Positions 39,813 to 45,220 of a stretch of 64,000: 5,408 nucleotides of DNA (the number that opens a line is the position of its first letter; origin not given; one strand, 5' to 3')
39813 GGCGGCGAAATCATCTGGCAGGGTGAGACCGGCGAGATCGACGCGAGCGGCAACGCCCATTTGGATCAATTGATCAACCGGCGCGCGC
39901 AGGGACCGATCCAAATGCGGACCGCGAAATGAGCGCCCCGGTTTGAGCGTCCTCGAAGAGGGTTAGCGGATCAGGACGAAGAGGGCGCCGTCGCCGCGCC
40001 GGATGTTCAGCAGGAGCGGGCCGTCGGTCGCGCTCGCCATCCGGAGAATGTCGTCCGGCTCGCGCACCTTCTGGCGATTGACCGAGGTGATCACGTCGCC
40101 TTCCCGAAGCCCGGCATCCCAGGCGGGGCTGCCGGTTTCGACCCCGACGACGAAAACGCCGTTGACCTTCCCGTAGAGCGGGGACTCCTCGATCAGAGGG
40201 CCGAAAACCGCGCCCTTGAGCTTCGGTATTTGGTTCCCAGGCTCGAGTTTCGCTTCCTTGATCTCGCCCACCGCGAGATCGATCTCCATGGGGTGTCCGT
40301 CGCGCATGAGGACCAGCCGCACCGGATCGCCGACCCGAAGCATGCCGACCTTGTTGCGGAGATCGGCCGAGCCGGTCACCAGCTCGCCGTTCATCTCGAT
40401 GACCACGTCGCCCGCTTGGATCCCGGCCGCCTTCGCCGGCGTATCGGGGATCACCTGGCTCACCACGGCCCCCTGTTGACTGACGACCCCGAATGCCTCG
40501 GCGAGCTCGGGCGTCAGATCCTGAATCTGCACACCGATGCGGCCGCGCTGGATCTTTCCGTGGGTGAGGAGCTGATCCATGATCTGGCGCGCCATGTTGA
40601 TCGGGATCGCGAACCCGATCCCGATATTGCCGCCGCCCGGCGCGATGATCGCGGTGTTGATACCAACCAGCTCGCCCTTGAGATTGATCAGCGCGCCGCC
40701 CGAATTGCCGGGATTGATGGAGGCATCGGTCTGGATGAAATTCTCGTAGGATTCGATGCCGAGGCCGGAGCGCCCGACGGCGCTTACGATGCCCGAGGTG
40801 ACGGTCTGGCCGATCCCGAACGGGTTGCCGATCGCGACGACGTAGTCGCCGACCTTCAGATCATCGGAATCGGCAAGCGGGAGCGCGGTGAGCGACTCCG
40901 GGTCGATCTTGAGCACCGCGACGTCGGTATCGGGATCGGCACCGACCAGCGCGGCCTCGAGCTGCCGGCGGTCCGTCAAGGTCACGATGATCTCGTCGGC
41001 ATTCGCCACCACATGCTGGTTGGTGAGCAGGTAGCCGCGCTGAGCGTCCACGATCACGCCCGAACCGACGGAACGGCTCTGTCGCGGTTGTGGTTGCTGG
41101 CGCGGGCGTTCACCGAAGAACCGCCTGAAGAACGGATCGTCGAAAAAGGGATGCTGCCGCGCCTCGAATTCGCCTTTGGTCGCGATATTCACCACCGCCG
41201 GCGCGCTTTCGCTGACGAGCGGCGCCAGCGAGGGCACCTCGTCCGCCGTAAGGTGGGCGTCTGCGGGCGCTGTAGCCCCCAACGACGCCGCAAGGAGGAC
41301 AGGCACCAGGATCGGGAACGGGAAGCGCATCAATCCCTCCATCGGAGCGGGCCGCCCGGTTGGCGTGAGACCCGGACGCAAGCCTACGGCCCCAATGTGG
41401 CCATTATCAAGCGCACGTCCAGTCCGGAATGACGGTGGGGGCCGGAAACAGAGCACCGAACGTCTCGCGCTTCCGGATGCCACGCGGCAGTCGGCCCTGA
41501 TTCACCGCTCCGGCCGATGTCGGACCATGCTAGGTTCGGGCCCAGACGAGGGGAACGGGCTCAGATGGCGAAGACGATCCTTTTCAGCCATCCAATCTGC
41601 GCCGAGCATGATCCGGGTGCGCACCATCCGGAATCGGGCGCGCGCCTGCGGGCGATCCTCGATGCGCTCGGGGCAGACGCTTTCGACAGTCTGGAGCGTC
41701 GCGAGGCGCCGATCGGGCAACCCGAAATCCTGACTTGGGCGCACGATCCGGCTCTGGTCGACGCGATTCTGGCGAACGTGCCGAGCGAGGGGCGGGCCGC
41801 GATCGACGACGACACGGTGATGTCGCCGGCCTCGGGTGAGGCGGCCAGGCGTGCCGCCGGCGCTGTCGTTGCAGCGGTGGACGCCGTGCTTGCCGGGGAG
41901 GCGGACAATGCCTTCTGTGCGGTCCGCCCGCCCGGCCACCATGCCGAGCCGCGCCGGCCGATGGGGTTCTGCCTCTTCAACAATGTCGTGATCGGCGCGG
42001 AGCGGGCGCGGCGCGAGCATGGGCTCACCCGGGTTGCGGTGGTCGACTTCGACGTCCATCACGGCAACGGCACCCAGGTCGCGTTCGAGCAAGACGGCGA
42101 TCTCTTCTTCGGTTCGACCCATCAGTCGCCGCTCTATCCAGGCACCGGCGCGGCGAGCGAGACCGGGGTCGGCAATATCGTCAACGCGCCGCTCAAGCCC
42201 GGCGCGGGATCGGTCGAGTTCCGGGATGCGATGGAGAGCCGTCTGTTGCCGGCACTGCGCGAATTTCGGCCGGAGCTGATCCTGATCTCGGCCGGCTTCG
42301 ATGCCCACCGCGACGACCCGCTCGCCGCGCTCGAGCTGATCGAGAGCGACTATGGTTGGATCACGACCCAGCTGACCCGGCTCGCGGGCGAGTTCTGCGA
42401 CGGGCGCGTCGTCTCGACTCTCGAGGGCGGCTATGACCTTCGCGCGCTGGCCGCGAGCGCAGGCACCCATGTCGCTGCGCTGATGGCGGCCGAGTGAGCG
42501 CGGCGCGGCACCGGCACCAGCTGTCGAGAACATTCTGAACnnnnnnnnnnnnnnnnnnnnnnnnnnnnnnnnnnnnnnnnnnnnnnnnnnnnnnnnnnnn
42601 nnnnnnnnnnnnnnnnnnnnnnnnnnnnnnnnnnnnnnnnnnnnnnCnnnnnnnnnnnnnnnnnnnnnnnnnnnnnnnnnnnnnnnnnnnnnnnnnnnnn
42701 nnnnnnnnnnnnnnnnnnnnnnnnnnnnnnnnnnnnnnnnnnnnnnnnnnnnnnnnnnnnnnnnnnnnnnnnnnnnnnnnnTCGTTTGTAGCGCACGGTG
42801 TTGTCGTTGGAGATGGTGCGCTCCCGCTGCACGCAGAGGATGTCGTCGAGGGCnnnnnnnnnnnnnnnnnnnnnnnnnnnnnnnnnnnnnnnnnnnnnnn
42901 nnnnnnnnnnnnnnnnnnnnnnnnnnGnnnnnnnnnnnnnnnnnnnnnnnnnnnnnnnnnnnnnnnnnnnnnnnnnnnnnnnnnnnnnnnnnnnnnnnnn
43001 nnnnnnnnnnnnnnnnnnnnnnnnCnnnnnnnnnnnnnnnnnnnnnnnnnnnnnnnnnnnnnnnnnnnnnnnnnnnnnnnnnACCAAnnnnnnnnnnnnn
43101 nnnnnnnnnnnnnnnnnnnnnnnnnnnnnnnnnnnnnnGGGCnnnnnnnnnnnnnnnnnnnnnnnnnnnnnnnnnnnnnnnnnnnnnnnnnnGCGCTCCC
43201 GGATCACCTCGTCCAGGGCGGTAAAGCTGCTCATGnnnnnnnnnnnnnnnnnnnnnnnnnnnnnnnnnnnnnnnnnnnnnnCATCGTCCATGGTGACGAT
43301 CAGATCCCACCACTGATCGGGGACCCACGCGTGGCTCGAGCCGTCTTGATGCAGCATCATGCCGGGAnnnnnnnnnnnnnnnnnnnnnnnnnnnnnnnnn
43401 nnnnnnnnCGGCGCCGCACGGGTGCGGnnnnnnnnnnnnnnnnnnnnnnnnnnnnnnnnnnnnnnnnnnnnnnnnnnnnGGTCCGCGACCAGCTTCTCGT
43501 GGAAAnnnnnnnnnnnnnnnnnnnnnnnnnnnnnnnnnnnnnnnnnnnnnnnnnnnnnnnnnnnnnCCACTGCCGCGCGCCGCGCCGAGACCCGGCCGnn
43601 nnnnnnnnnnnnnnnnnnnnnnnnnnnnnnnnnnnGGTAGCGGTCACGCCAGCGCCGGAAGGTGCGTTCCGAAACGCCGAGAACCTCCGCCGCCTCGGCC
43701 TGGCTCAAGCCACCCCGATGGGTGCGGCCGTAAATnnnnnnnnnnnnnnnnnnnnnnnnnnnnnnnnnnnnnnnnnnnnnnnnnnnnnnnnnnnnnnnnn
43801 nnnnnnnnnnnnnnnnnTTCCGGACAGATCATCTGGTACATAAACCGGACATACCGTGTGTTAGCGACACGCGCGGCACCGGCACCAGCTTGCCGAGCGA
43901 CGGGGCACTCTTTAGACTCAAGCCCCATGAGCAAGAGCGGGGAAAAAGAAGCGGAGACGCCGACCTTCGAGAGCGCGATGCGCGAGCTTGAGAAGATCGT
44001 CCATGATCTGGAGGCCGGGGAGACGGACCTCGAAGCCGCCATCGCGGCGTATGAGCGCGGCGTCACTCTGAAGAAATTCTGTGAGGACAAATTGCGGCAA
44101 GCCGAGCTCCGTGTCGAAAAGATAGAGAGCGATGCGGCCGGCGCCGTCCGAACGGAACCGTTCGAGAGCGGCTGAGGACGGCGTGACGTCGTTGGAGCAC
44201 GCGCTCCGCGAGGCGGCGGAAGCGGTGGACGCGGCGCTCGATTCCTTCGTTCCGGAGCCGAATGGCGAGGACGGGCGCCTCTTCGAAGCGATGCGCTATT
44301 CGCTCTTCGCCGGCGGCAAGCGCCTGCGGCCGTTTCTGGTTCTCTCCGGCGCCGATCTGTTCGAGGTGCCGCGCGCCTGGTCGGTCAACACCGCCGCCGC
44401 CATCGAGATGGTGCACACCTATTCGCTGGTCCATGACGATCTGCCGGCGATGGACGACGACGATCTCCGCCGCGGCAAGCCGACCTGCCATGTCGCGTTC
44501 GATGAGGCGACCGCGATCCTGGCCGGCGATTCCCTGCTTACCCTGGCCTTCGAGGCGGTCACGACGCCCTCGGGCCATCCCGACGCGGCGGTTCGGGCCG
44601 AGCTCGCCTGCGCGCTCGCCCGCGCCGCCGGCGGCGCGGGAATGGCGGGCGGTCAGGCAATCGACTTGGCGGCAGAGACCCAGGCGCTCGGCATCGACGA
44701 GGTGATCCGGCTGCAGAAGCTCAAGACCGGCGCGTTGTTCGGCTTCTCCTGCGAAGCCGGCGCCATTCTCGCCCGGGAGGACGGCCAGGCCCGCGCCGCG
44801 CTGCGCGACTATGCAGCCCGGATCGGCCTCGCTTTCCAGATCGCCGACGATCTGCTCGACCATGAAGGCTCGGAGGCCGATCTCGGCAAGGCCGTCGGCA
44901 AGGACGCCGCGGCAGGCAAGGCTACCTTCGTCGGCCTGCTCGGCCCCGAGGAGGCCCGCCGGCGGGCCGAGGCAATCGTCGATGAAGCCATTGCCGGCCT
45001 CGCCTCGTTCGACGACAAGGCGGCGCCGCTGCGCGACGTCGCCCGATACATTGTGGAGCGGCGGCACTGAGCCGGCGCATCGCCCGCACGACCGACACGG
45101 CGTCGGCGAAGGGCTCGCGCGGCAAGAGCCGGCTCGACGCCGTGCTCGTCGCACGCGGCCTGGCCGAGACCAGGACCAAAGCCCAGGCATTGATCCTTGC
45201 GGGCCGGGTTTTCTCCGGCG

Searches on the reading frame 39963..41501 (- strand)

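Call 38: search_protein_families(library=pfam, proteins=[window:39963-41501:-], max_evalue=0.00001)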
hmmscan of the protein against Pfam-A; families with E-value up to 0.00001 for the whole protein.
window:39963-41501:- (512 aa): 5 families
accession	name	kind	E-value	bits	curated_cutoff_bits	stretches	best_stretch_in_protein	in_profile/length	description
PF13365.12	Trypsin_2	-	1.5e-35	123.4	27.6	1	146-281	1-144/144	Trypsin-like peptidase domain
PF13180.12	PDZ_2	-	2e-24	86.1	27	2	320-410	1-79/80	PDZ domain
PF17820.7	PDZ_6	-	3.8e-23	81.4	27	2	450-502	1-54/54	PDZ domain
PF00089.32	Trypsin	-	2.5e-21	77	20.6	1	145-305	26-217/220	Trypsin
PF00595.29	PDZ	-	9.1e-21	74.5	23.2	2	317-398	7-80/81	PDZ domain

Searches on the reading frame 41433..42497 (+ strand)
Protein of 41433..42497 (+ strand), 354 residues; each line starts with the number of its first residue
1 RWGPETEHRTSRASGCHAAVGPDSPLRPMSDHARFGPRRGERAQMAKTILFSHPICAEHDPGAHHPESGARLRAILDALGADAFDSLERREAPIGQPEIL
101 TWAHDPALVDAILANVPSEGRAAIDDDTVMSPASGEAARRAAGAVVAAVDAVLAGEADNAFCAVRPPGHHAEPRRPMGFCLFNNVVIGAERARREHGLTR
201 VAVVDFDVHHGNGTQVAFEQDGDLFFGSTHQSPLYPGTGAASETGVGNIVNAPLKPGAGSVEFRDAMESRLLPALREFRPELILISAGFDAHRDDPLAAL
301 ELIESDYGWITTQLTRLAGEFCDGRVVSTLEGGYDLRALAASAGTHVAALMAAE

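Call 38: search_protein_families(library=pfam, proteins=[window:41433-42497:+], max_evalue=0.00001)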
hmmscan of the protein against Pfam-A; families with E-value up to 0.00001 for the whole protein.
window:41433-42497:+ (354 aa): 1 family
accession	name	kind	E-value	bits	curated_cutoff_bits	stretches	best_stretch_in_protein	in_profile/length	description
PF00850.24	Hist_deacetyl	-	3e-88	296.4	27.9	1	65-350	1-298/298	Histone deacetylase domain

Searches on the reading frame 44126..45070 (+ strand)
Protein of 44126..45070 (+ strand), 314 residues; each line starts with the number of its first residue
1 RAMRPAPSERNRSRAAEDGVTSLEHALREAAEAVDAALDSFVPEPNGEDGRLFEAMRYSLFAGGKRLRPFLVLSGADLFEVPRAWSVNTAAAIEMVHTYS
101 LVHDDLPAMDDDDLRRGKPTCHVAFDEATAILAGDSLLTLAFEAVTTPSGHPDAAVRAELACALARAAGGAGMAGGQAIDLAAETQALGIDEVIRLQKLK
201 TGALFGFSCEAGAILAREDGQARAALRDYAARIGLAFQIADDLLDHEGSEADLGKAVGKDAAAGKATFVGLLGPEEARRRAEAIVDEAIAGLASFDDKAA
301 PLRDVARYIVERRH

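Call 38: search_protein_families(library=pfam, proteins=[window:44126-45070:+], max_evalue=0.00001)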
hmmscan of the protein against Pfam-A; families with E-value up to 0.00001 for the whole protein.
window:44126-45070:+ (314 aa): 1 family
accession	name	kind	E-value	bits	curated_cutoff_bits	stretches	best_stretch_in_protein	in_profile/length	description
PF00348.22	polyprenyl_synt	-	1.4e-53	182.1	27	1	52-290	4-235/251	Polyprenyl synthetase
